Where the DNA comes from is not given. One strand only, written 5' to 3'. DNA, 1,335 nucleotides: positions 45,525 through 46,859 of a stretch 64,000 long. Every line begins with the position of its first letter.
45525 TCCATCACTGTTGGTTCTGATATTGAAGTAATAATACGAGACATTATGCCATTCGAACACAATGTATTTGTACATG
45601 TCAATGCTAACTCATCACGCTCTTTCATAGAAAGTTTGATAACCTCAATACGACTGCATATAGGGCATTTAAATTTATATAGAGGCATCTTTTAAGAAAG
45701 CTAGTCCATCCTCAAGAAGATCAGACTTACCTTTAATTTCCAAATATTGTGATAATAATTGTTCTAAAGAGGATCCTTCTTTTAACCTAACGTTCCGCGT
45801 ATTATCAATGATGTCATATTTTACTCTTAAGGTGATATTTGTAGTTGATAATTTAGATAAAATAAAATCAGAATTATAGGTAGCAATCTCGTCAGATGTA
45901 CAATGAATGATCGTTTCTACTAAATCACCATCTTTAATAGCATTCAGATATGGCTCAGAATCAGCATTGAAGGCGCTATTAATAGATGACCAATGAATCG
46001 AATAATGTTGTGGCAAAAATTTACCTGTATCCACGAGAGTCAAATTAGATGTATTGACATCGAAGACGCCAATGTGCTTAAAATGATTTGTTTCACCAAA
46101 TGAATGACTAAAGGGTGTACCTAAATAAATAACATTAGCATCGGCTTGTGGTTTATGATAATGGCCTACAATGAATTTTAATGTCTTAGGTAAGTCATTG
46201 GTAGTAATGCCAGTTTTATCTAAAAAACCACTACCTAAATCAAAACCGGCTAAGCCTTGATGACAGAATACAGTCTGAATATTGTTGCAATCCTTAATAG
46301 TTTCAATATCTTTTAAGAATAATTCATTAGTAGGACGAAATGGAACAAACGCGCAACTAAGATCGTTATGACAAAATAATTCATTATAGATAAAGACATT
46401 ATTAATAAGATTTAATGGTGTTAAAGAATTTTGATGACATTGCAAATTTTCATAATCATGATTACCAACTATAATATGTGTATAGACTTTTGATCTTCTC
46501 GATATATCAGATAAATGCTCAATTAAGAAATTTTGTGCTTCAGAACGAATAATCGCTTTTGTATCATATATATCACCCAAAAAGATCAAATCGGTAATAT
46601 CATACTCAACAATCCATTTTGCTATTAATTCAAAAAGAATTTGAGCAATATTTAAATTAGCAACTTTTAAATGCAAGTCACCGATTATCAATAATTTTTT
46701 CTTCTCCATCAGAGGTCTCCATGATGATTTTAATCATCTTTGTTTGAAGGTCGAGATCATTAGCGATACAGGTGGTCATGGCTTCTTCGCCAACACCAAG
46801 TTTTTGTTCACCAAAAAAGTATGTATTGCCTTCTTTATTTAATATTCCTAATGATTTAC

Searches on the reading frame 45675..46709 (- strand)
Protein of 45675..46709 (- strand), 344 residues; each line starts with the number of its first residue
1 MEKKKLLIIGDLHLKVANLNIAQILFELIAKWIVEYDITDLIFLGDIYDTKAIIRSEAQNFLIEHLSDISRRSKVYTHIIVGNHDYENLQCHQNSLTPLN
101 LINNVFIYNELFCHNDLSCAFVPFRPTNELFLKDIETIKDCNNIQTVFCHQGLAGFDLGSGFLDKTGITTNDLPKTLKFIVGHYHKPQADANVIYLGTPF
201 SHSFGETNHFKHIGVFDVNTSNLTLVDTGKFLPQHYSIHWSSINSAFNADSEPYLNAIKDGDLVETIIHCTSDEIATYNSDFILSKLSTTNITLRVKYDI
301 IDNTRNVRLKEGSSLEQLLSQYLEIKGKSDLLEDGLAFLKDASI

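Call 96: search_protein_families(library=phrogs, proteins=[window:45675-46709:-], max_evalue=0.00001)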
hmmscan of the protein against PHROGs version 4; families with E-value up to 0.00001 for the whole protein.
window:45675-46709:- (344 aa): 1 family
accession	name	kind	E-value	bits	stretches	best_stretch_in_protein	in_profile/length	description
phrog_100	-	DNA, RNA and nucleotide metabolism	9.3e-37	127.9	1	1-333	26-360/989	SbcD-like subunit of palindrome specific endonuclease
